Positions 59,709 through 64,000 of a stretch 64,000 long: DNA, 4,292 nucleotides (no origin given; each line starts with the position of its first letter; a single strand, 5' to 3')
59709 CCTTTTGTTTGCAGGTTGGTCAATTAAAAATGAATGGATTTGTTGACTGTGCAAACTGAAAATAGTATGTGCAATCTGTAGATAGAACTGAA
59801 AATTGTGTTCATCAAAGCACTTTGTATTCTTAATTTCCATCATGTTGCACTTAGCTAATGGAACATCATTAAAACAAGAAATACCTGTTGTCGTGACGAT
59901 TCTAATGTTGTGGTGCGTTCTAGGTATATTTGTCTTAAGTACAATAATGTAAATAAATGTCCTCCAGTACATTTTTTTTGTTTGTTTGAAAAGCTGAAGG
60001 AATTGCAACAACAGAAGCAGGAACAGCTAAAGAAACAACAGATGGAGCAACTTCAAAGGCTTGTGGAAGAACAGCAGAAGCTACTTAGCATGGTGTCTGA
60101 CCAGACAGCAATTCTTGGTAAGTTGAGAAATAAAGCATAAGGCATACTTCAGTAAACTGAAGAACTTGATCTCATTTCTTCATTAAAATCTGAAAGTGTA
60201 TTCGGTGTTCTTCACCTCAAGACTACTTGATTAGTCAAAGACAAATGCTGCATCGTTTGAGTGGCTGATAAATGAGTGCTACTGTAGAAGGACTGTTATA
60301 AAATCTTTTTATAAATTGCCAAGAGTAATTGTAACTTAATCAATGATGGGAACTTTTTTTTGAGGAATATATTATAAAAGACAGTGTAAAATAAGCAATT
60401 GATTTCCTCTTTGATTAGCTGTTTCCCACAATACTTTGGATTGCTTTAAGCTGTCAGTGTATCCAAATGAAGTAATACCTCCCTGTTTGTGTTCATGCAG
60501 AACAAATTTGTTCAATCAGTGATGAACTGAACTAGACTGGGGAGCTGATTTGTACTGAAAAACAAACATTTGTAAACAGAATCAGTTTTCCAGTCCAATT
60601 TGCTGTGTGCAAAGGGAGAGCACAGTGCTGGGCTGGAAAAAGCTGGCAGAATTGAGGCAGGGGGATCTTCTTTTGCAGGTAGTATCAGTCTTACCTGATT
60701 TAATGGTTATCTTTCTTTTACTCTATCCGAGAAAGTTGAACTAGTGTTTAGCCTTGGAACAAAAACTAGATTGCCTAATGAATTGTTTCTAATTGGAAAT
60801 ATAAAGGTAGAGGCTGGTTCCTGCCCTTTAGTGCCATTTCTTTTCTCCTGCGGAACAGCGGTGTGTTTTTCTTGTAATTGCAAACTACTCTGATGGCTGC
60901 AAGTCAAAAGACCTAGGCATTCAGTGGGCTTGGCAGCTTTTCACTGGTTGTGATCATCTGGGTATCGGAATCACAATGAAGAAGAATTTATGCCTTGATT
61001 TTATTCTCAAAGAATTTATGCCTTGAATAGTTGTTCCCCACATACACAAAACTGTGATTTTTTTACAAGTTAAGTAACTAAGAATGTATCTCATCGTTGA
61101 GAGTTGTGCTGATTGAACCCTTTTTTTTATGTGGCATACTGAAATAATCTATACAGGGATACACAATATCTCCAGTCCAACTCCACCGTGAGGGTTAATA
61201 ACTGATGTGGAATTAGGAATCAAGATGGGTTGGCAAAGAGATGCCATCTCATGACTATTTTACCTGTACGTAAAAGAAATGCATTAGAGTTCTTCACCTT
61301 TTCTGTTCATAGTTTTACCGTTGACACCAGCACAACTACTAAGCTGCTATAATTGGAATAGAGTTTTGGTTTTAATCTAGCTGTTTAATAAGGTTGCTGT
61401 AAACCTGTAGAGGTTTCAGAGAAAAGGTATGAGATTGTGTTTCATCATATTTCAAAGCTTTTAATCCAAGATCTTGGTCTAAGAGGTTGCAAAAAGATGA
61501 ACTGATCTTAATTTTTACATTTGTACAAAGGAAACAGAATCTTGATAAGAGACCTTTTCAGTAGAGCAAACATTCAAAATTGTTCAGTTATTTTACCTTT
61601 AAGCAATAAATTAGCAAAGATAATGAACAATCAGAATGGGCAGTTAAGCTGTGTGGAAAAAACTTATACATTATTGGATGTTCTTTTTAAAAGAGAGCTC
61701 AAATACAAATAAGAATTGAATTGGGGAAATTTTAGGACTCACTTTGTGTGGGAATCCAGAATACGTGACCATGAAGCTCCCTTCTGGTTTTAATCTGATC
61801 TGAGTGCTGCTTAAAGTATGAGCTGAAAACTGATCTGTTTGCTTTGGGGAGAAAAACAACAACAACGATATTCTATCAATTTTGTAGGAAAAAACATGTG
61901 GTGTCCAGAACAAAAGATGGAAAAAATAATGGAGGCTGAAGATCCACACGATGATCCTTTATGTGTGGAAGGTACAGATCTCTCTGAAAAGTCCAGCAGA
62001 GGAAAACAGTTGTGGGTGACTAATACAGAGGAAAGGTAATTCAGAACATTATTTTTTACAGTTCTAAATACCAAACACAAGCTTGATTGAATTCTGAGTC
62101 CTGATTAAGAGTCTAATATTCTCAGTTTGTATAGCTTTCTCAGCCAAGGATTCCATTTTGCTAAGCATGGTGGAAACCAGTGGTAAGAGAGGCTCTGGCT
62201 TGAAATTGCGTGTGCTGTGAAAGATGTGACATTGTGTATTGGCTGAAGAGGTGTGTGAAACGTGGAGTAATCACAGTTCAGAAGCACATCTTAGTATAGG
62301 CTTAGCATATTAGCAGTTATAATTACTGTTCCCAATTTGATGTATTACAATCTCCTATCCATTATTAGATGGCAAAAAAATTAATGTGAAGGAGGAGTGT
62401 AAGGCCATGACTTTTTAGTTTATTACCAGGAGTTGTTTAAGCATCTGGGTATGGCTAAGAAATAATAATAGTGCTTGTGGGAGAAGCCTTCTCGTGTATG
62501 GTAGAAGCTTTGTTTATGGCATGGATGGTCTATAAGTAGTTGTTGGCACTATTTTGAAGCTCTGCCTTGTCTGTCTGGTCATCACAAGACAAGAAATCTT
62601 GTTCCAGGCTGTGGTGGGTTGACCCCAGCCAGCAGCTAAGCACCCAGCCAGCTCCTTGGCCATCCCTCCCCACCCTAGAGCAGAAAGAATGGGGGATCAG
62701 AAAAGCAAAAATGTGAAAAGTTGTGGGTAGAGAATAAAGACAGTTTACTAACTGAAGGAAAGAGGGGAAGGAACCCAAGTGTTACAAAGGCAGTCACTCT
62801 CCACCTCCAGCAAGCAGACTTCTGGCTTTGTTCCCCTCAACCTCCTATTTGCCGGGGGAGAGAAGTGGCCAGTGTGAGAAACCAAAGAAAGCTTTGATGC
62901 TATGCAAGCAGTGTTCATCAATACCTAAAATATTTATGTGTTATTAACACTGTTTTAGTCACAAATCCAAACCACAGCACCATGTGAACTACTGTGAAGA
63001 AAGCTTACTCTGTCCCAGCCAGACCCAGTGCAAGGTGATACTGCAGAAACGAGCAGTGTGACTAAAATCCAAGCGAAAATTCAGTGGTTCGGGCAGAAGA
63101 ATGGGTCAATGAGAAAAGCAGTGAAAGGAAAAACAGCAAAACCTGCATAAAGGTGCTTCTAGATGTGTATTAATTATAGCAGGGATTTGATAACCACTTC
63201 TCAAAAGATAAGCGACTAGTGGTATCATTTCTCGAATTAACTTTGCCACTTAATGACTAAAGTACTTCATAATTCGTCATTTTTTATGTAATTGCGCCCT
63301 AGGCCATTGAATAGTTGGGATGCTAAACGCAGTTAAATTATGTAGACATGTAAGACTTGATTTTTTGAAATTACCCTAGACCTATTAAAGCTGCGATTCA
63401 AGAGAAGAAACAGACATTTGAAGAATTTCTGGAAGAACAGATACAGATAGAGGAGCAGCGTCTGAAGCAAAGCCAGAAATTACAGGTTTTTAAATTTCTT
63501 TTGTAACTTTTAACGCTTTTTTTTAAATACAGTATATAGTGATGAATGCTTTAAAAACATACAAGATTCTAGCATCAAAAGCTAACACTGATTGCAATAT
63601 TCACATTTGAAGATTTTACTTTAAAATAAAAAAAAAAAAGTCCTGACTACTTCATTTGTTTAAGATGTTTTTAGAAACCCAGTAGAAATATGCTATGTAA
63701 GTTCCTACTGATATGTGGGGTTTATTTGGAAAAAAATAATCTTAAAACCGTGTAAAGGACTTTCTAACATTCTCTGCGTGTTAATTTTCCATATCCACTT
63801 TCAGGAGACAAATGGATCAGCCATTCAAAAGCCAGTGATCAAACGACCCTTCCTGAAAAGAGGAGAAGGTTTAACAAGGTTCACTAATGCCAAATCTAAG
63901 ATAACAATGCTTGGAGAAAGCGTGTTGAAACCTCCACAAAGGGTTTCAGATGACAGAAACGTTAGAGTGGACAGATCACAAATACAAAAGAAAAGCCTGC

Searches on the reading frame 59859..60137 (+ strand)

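Call 6: search_protein_families(library=pfam, proteins=[window:59859-60137:+], max_evalue=0.1)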
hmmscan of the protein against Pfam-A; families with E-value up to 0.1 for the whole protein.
window:59859-60137:+ (93 aa): 6 families
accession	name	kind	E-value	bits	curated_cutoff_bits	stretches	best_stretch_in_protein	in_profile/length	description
PF05130.17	FlgN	-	0.0045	17.9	30.5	1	42-82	16-56/147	FlgN protein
PF04670.18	Gtr1_RagA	-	0.0057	16.5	22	1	33-85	108-160/232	Gtr1/RagA G protein conserved region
PF10218.14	SPRING1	-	0.0058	17.2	22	1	7-70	31-95/131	SREBP regulating gene protein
PF16782.11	SIL1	-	0.0079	15.9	35.5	1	29-89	87-147/292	Nucleotide exchange factor SIL1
PF20648.2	DUF6809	-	0.012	16.8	27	1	42-82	29-69/85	Family of unknown function (DUF6809)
PF02949.25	7tm_6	-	0.033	13.7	25.8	1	37-86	149-197/313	7tm Odorant receptor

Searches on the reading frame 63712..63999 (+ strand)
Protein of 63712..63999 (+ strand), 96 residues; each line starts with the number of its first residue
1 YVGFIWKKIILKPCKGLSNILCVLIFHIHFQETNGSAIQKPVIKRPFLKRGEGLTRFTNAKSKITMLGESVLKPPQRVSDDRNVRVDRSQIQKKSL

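Call 6: search_protein_families(library=pfam, proteins=[window:63712-63999:+], max_evalue=0.1)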
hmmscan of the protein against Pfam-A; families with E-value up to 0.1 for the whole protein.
window:63712-63999:+ (96 aa): 1 family
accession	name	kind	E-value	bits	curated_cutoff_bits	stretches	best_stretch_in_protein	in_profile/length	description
PF25779.1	Tubulin-bind_CPAP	-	3e-08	34.3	22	1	32-59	40-66/66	CPAP, tubulin-binding region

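Call 7: search_solved_structures(query=window:63712-63999:+, max_evalue=1, show_alignments=1)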
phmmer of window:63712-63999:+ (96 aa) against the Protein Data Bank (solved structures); distinct sequences matched with E-value up to 1: 5.
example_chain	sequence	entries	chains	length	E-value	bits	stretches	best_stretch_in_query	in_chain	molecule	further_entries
5itz_D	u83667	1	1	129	1.2e-09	41.4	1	31-93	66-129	Centromere protein J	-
7q1e_P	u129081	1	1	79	2e-06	31.1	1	31-64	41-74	Centromere protein J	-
7z0f_P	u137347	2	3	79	2e-06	31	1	31-64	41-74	Centromere protein J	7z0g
5eib_F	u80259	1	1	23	2.9e-06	30.5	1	44-64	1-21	Peptide from Centromere protein J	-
7q1f_P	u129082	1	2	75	6.9e-06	29.3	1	40-64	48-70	Centromere protein J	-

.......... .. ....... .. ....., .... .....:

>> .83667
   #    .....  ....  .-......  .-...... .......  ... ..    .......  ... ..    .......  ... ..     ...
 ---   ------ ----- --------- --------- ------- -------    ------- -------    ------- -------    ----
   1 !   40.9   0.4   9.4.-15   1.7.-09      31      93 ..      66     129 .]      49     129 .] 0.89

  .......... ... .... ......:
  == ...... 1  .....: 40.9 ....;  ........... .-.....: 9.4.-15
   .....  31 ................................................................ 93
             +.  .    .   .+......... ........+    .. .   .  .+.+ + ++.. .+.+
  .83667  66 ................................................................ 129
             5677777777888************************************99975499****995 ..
